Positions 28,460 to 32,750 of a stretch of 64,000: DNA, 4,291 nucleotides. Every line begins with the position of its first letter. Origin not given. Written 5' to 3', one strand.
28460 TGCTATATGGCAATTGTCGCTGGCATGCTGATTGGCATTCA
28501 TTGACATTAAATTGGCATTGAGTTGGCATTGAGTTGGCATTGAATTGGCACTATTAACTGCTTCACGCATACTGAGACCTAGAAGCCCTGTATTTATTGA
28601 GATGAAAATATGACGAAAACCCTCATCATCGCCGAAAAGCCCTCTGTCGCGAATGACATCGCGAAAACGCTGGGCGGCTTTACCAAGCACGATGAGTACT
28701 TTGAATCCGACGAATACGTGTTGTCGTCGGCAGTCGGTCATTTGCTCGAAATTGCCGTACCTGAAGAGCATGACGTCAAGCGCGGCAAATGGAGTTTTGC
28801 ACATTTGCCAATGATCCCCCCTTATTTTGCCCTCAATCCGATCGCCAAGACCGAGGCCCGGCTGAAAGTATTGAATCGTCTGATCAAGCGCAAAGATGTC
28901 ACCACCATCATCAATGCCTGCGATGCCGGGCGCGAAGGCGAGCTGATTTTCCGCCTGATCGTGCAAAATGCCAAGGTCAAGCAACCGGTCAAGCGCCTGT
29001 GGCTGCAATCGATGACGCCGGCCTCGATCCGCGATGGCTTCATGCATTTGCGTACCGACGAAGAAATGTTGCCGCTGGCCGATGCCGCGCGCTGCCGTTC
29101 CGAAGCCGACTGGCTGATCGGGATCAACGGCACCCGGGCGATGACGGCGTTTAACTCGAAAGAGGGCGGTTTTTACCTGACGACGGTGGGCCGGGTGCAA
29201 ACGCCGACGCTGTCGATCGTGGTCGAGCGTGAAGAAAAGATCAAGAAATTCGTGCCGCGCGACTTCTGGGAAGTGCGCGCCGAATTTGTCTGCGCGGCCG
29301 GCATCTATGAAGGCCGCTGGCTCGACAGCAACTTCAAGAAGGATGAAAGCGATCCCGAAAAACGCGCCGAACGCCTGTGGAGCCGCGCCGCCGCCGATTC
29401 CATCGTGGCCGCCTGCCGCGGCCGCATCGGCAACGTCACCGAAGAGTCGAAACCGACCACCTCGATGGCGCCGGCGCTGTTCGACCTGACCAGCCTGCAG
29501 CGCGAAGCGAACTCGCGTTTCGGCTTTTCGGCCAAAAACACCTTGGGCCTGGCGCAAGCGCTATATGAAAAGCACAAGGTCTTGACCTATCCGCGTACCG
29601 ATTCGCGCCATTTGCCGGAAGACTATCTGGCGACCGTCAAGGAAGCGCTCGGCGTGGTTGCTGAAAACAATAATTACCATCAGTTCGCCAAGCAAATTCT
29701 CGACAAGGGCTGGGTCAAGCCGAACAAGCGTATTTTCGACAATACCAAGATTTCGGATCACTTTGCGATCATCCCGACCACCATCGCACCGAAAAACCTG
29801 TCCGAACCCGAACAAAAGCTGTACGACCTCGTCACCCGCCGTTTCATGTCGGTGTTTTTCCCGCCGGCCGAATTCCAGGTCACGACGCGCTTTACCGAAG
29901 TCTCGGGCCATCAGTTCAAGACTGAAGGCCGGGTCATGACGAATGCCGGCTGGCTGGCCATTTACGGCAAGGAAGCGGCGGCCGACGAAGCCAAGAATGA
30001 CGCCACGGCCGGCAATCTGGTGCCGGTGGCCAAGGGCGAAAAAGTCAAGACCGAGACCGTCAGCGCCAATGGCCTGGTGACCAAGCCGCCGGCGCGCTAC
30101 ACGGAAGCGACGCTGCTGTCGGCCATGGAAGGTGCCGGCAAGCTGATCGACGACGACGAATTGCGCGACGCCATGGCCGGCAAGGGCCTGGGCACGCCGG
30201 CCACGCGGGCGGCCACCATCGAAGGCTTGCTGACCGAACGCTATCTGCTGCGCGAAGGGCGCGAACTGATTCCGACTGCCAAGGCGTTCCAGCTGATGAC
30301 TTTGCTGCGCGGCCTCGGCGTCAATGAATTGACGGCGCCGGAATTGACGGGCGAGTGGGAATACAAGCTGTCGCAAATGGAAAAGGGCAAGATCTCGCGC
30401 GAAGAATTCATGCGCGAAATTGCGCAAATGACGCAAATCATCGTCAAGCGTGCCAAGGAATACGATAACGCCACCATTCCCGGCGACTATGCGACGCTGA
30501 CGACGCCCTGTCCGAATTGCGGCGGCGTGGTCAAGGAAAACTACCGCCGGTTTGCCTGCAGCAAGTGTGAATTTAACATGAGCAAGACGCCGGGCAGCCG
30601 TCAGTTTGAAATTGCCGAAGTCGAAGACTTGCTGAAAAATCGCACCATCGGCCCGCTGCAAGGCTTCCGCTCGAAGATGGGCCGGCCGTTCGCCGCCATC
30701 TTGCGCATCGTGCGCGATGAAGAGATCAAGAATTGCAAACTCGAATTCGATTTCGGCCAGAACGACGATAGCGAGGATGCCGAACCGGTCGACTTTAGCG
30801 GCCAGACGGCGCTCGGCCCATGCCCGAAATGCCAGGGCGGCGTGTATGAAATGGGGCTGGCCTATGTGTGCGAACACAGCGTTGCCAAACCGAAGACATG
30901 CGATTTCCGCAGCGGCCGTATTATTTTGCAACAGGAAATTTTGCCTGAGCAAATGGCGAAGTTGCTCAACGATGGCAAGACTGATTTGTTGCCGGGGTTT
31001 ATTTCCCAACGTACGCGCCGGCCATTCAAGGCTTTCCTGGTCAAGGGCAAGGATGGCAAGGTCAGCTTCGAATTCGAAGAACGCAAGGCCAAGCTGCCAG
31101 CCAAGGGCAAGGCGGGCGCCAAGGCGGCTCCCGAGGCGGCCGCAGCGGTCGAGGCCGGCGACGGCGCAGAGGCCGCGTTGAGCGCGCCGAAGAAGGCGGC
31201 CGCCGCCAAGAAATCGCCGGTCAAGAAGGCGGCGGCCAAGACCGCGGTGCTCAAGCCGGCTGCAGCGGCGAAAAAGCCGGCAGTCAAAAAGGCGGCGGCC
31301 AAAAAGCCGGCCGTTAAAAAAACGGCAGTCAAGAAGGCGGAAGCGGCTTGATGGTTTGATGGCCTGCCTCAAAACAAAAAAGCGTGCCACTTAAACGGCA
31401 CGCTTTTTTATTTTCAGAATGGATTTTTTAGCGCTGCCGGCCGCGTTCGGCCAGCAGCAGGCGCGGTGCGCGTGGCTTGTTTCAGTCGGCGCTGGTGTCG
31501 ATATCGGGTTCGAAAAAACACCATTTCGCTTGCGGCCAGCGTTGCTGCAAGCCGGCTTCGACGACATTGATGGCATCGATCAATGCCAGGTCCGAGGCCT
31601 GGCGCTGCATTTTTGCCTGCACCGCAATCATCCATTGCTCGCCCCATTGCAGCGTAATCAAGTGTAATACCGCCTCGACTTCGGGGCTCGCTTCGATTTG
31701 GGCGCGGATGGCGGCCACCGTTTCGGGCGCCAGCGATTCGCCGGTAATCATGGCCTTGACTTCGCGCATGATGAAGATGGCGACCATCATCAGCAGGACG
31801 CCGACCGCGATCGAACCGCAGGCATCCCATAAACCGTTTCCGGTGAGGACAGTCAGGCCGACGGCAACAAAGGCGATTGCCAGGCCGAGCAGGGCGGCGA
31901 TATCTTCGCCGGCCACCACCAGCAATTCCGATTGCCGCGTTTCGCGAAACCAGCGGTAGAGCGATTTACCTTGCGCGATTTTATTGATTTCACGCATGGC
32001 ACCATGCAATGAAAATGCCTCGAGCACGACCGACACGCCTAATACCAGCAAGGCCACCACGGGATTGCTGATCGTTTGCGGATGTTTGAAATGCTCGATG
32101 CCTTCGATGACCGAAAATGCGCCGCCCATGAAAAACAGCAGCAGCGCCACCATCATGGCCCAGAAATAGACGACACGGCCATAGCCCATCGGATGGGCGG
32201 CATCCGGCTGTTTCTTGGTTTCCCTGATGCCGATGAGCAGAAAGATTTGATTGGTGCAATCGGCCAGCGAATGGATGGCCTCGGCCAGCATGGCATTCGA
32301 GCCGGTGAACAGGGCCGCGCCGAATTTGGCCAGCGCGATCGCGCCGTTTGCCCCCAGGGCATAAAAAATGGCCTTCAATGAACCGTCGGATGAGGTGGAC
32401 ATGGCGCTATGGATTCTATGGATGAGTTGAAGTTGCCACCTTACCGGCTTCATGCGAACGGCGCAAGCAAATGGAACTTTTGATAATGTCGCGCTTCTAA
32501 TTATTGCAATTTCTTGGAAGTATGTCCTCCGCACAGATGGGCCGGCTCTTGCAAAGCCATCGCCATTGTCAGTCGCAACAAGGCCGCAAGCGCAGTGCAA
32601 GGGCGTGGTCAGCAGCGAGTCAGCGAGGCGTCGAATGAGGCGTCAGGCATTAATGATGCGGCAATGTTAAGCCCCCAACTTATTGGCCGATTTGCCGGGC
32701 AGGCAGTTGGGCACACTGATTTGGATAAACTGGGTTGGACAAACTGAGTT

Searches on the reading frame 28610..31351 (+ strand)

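Call 12: search_protein_families(library=pfam, proteins=[window:28610-31351:+], max_evalue=0.001)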
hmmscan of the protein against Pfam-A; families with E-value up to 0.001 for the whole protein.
window:28610-31351:+ (913 aa): 3 families
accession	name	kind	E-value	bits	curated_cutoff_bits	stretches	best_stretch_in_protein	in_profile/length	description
PF01131.25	Topoisom_bac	-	2.1e-115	386.5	35.1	1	155-601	5-410/411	DNA topoisomerase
PF13342.12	Toprim_Crpt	-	1.3e-34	118.4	32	2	763-823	1-60/60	C-terminal repeat of topoisomerase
PF01751.28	Toprim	-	3.3e-09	37.2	23.1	1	4-132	1-93/96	Toprim domain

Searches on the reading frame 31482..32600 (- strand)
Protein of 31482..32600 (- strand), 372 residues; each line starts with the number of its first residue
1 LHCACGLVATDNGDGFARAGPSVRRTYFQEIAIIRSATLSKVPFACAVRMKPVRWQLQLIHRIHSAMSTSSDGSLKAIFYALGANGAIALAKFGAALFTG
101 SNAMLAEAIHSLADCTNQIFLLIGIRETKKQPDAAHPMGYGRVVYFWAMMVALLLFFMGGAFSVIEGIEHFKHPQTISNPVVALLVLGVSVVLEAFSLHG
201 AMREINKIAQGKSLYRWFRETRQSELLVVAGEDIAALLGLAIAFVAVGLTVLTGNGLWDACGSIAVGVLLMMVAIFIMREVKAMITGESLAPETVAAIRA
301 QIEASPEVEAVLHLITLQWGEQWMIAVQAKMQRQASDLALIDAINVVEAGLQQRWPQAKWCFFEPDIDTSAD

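Call 12: search_protein_families(library=pfam, proteins=[window:31482-32600:-], max_evalue=0.001)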
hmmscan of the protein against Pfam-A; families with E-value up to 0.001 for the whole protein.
window:31482-32600:- (372 aa): 1 family
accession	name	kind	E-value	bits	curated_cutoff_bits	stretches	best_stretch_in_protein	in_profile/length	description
PF01545.26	Cation_efflux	-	2.5e-40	138.8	26.6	1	78-281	1-193/198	Cation efflux family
